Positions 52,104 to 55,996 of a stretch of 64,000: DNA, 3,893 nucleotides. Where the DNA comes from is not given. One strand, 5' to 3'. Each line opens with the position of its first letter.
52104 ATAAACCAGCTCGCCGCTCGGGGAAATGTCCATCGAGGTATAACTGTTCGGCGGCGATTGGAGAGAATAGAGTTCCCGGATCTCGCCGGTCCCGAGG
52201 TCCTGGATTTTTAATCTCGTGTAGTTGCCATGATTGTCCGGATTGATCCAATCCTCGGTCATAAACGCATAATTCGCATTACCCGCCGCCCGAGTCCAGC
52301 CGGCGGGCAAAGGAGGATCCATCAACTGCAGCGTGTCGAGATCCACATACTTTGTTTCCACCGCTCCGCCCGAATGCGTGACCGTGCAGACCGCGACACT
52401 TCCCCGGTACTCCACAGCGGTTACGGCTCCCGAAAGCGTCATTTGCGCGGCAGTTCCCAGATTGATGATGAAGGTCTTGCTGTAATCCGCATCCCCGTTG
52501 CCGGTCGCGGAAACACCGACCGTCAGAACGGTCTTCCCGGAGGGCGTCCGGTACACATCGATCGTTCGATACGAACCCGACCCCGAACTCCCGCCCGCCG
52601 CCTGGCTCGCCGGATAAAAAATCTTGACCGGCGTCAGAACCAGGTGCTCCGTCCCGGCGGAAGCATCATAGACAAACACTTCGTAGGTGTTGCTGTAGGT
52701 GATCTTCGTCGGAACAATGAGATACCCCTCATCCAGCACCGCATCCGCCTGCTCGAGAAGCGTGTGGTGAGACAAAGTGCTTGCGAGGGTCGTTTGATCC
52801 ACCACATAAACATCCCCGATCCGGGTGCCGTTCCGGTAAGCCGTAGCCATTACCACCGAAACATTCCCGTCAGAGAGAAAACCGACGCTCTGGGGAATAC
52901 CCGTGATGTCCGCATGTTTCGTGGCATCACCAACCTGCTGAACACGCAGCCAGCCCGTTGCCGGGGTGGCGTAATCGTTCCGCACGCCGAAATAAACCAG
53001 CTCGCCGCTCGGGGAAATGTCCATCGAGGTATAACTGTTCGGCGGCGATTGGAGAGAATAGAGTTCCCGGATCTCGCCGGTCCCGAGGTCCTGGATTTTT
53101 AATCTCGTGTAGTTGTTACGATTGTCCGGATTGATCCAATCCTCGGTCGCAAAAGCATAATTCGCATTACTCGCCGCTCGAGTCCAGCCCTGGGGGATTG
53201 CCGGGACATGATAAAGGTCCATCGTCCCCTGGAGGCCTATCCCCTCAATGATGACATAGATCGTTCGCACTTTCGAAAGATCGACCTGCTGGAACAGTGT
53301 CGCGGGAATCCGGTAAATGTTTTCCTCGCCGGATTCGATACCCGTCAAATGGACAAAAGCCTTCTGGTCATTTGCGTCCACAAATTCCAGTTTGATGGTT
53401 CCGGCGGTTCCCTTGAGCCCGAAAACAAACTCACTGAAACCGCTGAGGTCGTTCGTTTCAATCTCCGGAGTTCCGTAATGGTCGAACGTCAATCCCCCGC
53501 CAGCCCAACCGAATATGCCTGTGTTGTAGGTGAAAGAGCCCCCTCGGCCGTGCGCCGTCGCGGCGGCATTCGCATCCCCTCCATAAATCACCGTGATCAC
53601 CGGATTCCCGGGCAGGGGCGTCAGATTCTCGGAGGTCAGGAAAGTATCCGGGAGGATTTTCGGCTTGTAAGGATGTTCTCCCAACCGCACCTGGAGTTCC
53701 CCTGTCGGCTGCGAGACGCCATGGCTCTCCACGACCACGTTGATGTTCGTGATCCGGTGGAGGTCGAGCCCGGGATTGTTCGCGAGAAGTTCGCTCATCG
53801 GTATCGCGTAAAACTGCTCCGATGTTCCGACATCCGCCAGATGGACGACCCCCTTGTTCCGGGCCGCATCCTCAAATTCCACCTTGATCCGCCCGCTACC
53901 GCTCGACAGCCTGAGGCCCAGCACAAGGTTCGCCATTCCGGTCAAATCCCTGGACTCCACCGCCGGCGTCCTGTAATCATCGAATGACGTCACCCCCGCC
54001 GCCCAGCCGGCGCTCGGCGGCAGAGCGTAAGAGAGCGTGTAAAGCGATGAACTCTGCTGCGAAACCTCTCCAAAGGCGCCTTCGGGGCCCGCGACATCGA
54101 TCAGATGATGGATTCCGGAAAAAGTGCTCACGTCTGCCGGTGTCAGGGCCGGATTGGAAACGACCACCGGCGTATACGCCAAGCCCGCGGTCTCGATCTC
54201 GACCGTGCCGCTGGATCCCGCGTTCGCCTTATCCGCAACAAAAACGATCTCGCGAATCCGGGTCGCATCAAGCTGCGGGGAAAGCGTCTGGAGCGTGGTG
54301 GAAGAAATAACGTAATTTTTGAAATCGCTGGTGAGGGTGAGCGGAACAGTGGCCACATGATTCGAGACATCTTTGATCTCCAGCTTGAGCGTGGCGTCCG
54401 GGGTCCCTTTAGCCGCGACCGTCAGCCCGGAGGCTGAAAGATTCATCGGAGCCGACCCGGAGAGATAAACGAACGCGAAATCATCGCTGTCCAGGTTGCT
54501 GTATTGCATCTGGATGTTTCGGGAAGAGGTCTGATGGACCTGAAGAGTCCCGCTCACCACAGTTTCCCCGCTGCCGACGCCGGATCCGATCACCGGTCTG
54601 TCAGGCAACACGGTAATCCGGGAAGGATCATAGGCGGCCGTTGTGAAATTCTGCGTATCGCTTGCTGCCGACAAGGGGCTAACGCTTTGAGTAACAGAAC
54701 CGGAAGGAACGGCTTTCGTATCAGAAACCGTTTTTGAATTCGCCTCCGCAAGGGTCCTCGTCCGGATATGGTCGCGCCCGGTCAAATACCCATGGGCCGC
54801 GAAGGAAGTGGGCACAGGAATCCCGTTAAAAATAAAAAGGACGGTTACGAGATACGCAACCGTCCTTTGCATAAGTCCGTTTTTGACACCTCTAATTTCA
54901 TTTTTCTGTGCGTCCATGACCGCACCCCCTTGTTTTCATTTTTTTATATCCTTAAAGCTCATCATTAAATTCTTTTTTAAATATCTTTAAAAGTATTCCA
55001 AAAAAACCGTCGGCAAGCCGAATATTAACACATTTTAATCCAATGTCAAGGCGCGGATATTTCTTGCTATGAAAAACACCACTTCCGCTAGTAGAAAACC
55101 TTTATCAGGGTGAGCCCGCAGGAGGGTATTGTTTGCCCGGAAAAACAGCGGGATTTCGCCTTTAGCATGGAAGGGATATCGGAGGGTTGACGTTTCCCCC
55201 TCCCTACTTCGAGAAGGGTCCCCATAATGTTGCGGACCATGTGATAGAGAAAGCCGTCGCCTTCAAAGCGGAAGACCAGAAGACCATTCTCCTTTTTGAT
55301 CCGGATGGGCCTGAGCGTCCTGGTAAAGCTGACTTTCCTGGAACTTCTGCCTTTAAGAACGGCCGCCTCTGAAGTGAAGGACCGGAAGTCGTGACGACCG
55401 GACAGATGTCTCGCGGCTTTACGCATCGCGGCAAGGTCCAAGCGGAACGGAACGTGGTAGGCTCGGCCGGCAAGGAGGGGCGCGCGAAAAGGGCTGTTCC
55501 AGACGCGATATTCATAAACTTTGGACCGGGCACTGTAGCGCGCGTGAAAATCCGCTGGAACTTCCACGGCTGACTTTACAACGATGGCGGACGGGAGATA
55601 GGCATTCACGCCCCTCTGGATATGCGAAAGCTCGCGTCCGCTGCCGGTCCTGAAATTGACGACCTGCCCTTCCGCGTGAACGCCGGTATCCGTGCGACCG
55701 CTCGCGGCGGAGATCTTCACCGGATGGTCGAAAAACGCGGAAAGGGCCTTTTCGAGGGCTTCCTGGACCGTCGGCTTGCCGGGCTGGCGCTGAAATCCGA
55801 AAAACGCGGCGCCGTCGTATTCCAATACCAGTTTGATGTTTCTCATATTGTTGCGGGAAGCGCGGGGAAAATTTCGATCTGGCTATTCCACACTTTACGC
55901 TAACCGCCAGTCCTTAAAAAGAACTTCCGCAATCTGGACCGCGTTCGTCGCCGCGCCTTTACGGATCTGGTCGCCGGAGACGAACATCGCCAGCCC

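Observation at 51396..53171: An essentially perfect 888-bp tandem duplication inside a 1380-aa propeller-protein gene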

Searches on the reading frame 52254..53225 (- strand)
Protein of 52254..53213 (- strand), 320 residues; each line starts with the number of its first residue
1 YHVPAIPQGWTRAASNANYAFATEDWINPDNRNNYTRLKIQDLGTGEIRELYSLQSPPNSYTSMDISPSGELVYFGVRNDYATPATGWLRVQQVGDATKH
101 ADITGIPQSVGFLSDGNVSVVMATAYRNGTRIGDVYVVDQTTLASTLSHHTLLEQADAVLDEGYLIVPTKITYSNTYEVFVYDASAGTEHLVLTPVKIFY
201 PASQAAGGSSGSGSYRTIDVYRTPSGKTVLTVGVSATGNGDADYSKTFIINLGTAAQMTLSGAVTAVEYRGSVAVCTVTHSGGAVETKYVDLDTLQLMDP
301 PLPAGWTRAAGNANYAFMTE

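Call 28: find_homologous_proteins(query=window:52284-53198:-, max_evalue=0.01)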
Query seq(305 aa) (305 aa): 1 proteins with E <= 0.01 among 4657 candidates.
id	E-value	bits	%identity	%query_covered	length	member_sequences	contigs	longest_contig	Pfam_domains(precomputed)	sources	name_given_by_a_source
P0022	3.3e-88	314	54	96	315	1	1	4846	-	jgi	jgi:hypothetical protein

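Call 39: find_related_loci(query=window:52254-53213:-, collection=metagenome_contigs, flank=6000)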
Query window:52254-53213:- (320 aa) in metagenome_contigs; peptide patterns used: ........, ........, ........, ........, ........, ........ (x = any residue, [..] = any of these).
301 stretches matched a pattern, but none encodes a relative of the query by tblastn (E <= 1e-3).

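Call 61: predict_structure(alignment_id=A4)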
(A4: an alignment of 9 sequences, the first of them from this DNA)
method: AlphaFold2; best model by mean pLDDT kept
length: 316 residues; sequences in the alignment: 9
mean_pLDDT: 77.1   pTM: 0.62
mean pLDDT of the five models: 77.1, 75.1, 73.1, 68.8, 65.2
residues with pLDDT >= 90: 88; 70-90: 124; 50-70: 84; < 50: 20
segments of 3 or more residues with pLDDT < 50: 176-178, 206-217
pLDDT, mean of each block of 10 residues (from residue 1): 66 92 92 76 93 87 83 94 69 92 89 90 86 78 93 77 56 53 65 62 50 46 61 73 72 78 86 86 85 89 81 63
secondary structure, 60 per line:
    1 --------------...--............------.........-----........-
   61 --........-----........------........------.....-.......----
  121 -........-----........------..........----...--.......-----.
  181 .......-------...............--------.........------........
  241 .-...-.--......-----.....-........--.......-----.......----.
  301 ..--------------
elements in order: E15-17 E20-31 E38-46 E52-59 E63-70 E76-83 E90-97 E104-108 E110-116 E122-129 E135-142 E149-158 E163-165 E168-174 E180-187 E195-205 H206-209 E218-226 E233-241 E250-255 E261-265 E267-274 E277-283 E289-295 E300-302

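Call 65: fold_search(model_id=the predicted structure, library=pdb)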
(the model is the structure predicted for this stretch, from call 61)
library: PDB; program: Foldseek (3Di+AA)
matches with E <= 10: 1031; with E <= 0.001: 294
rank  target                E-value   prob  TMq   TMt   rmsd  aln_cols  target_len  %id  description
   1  5jrl_C                1.5e-07  1.00  0.30  0.16  24.7       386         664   12  Crystal Structure of the Sphingopyxin I Lasso Peptide Isopeptidase SpI-IsoP (Native) (released 2016-09-14)
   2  5jrk_A                3.4e-07  1.00  0.31  0.16  23.9       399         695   11  Crystal Structure of the Sphingopyxin I Lasso Peptide Isopeptidase SpI-IsoP (SeMet-derived) (released 2016-09-28)
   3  5jrl_A                3.9e-07  1.00  0.29  0.15  23.8       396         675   12  Crystal Structure of the Sphingopyxin I Lasso Peptide Isopeptidase SpI-IsoP (Native) (released 2016-09-14)
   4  5jrl_D                5.5e-07  1.00  0.30  0.16  24.2       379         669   13  Crystal Structure of the Sphingopyxin I Lasso Peptide Isopeptidase SpI-IsoP (Native) (released 2016-09-14)
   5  5jrl_B                1.2e-06  1.00  0.31  0.17  24.5       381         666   12  Crystal Structure of the Sphingopyxin I Lasso Peptide Isopeptidase SpI-IsoP (Native) (released 2016-09-14)
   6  4pwz_B                1.2e-06  1.00  0.24  0.20  21.1       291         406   15  Crystal structure of TolB protein from Yersinia pestis CO92 (released 2014-04-02)
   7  5txe_A                1.8e-06  1.00  0.30  0.16  21.0       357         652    9  AtxE2 Isopeptidase - S527A Variant with Astexin3-dC4 Bound (released 2016-12-21)
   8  4hxg_F                2.0e-06  1.00  0.32  0.18  17.5       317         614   10  Pyrococcus horikoshii acylaminoacyl peptidase (orthorhombic crystal form) (released 2013-05-08)
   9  2gop_A                2.5e-06  1.00  0.33  0.32  17.6       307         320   10  The beta-propeller domain of the Trilobed protease from Pyrococcus furiosus reveals an open velcro topology (released 2007-01-23)
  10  1c5k                  2.8e-06  1.00  0.25  0.21  21.2       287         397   14  THE STRUCTURE OF TOLB, AN ESSENTIAL COMPONENT OF THE TOL-DEPENDENT TRANSLOCATION SYSTEM AND ITS INTERACTIONS WITH THE TR (released 2000-12-06)
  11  5txc_A                2.8e-06  1.00  0.27  0.15  21.2       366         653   10  AtxE2 Isopeptidase - APO (released 2016-12-21)
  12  4r40_C                3.4e-06  1.00  0.25  0.20  24.6       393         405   12  Crystal Structure of TolB/Pal complex from Yersinia pestis. (released 2014-09-03)
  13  8rfb                  3.9e-06  1.00  0.29  0.17  16.7       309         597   12  Cryo-EM structure of the R243C mutant of human Prolyl Endopeptidase-Like (PREPL) protein involved in Congenital myasthen (released 2024-09-04)
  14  4ggd_A                4.5e-06  1.00  0.27  0.27  17.4       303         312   13  Structural analysis of human Cdc20 supports multisite degron recognition by APC/C. (released 2012-11-07)
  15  4pwz_A                5.0e-06  1.00  0.24  0.20  21.1       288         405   16  Crystal structure of TolB protein from Yersinia pestis CO92 (released 2014-04-02)
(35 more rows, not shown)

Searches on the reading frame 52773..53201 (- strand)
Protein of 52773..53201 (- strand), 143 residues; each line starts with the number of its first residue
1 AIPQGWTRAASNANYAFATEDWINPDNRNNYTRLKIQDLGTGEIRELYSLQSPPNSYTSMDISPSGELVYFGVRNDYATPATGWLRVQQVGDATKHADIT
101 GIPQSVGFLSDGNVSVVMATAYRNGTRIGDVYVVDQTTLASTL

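Call 37: search_solved_structures(query=A3, max_evalue=1)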
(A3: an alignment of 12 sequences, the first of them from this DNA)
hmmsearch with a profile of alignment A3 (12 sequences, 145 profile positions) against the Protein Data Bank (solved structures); distinct sequences matched with E-value up to 1: 31.
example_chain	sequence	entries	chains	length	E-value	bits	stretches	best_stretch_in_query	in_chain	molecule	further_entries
9h2q_B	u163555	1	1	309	0.00032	23.9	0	26-71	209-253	Autophagy-related protein 16-1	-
4r40_A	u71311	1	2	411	0.00032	23.9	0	28-79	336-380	Protein TolB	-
4pwz_A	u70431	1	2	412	0.00036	23.7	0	28-79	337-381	Protein TolB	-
7mx5_A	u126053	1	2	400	0.001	22.3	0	25-86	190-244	Tol-Pal system protein TolB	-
2hqs_A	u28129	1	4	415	0.0014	21.8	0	15-82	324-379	Protein tolB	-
1crz_A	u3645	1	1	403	0.002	21.3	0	28-52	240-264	TOLB PROTEIN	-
2w8b_B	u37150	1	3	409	0.0026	20.9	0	28-51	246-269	PROTEIN TOLB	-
1c5k_A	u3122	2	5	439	0.0031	20.7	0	16-80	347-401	PROTEIN (TOLB PROTEIN) | PROTEIN TOLB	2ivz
4jml_A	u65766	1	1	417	0.0033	20.6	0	28-52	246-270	Protein TolB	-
3iax_A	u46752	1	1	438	0.0034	20.6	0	16-80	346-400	Protein tolB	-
7nst_E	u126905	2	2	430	0.0036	20.5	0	28-52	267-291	Tol-Pal system protein TolB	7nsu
2w8b_A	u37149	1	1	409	0.0073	19.5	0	28-50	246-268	PROTEIN TOLB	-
6pnv_A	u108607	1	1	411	0.0079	19.4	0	14-79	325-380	Tol-Pal system protein TolB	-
5nuv_A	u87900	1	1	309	0.1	15.8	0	26-72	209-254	Autophagy-related protein 16-1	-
1vz2_A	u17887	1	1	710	0.1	15.8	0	25-110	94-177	PROLYL ENDOPEPTIDASE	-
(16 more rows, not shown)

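Call 38: search_protein_families(library=pfam, alignment_id=A3, max_evalue=1)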
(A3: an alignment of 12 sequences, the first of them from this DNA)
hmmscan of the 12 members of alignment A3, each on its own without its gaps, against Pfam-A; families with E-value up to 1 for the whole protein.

A. member 1, seq(143 aa): 1 family
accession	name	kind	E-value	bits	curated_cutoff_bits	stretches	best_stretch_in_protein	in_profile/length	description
PF18738.6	HEPN_DZIP3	-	0.089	13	27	1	27-102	11-84/144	DZIP3/ hRUL138-like HEPN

B. families by the number of members that match (of 12 scanned): 5 families
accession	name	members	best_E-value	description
PF03413.25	PepSY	2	0.013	Peptidase propeptide and YPEB domain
PF12706.13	Lactamase_B_2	1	0.0019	Beta-lactamase superfamily domain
PF15644.12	Gln_amidase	1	0.011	Papain fold toxin 1, glutamine deamidase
PF13385.13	Laminin_G_3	1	0.021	Concanavalin A-like lectin/glucanases superfamily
PF18738.6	HEPN_DZIP3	1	0.089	DZIP3/ hRUL138-like HEPN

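Call 50: search_protein_representatives(alignment_id=A3)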
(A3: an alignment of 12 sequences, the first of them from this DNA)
Query: 12 sequences, 145 profile positions. Proteins with E-value up to 0.001 (for the whole library): 3795; up to 1e-10: 399; up to 1e-30: 43. The best 150 are listed.
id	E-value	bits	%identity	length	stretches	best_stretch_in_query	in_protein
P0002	4.7e-200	672.1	-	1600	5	1-144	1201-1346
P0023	3.5e-137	468.1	-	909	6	2-142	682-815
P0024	1.0e-127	437.4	-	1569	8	2-139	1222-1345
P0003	5.6e-115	396.1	-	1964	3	2-144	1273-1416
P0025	6.2e-115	396.0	-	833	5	2-140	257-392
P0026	5.6e-114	392.9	-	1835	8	2-143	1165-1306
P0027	6.1e-96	334.4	-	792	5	3-143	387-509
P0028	8.7e-90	314.4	-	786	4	1-141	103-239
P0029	4.0e-83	292.8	-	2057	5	1-135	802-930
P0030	1.4e-56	206.7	-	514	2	1-123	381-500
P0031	1.0e-53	197.4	-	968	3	2-140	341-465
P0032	1.6e-53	196.8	-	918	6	1-142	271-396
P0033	2.1e-51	189.9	-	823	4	2-123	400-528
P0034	3.7e-50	185.9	-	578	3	2-117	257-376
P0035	5.8e-49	182.0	-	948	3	2-140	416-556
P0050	1.7e-38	148.1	-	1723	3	1-117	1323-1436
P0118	3.7e-18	82.1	-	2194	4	1-139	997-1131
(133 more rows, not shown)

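Call 52: find_homologous_proteins(query=A3, max_evalue=1e-10)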
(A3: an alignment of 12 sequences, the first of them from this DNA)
Query A3 (12 sequences): 678 candidates shared short words with the query, none scored E <= 1e-10.

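Call 74: list_cluster_members(proteins=[P0023, P0024, P0025, P0026, P0027, P0028, P0029, P0031, P0050, P0118])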
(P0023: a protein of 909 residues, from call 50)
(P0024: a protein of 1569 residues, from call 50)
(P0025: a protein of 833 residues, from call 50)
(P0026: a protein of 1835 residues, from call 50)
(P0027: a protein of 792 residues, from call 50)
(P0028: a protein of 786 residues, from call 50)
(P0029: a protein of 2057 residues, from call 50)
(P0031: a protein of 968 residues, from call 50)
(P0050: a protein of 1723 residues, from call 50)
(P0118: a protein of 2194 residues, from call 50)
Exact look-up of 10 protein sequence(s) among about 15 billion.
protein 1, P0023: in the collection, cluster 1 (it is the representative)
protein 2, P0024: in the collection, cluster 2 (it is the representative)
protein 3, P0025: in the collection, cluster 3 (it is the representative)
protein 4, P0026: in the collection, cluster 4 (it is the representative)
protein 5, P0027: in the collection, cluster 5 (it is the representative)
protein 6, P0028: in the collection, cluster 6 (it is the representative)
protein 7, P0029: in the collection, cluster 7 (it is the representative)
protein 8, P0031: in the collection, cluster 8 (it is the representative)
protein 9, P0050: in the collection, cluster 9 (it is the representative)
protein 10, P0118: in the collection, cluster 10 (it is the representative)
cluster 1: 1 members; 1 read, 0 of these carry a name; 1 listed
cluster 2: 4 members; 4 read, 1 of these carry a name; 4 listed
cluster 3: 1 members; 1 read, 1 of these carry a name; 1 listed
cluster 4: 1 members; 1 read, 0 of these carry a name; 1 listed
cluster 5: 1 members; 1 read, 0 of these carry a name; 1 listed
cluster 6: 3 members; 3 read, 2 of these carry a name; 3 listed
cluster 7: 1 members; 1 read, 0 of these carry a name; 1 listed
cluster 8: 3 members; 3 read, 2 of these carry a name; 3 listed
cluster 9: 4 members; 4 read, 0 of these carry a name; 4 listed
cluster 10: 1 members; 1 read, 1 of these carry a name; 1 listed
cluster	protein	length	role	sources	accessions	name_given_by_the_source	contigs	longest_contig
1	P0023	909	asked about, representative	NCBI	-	-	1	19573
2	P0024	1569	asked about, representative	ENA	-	-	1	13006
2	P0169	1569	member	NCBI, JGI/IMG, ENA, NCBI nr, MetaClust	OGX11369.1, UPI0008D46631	MAG: hypothetical protein A2351_00620 [Omnitrophica bacterium RIFOXYB12_FULL_50_7] | status=active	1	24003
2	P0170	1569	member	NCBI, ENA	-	-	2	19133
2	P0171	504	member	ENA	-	-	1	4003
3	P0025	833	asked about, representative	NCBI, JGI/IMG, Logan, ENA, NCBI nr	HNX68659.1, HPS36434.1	MAG TPA: hypothetical protein PLL75_01730 [Candidatus Omnitrophota bacterium] | hypothetical protein [Candidatus Omnitrophota bacterium]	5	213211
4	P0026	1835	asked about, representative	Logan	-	-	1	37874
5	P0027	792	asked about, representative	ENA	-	-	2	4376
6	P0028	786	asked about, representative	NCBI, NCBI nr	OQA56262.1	MAG: hypothetical protein BWY42_01096 [Candidatus Omnitrophica bacterium ADurb.Bin277]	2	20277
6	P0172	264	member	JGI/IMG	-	hypothetical protein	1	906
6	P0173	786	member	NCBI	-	-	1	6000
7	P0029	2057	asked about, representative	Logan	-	-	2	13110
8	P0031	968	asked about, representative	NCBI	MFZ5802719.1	MAG: hypothetical protein ACOY3K_06390, partial [Candidatus Omnitrophota bacterium]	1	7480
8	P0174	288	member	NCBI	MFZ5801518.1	MAG: hypothetical protein ACOY3K_00180, partial [Candidatus Omnitrophota bacterium]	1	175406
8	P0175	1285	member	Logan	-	-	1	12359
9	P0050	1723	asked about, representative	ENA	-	-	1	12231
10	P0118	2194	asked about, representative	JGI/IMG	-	hypothetical protein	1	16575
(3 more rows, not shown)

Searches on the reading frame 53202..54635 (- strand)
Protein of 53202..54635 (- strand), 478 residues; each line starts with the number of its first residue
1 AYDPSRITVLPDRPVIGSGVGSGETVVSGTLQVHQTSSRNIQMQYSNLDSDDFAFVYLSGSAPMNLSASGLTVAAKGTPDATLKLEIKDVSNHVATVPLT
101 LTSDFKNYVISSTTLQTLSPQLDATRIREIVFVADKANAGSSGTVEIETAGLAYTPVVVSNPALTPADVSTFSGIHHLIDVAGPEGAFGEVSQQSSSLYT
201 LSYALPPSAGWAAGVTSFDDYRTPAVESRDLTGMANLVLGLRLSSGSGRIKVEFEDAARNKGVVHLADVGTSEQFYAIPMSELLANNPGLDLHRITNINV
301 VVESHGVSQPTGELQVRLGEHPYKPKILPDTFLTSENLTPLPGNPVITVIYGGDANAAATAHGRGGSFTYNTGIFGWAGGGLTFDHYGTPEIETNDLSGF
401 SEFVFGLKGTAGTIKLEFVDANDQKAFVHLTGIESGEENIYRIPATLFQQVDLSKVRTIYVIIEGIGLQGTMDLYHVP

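Call 63: search_solved_structures(query=window:53202-54635:-, max_evalue=1)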
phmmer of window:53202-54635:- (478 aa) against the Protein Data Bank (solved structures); distinct sequences matched with E-value up to 1: 1.
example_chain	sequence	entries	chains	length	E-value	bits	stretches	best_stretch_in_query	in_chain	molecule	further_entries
9tuw_B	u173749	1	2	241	0.58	12.2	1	29-177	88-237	RP.012 heavy chain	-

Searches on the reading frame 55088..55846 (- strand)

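Call 9: search_protein_families(library=pfam, proteins=[window:55088-55846:-], max_evalue=0.001)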
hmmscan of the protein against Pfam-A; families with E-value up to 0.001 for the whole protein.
window:55088-55846:- (252 aa): 1 family
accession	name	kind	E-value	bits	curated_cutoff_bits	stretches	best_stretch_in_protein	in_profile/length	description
PF01416.25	PseudoU_synth_1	-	2e-41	141.2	23.3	2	144-252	1-107/108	tRNA pseudouridine synthase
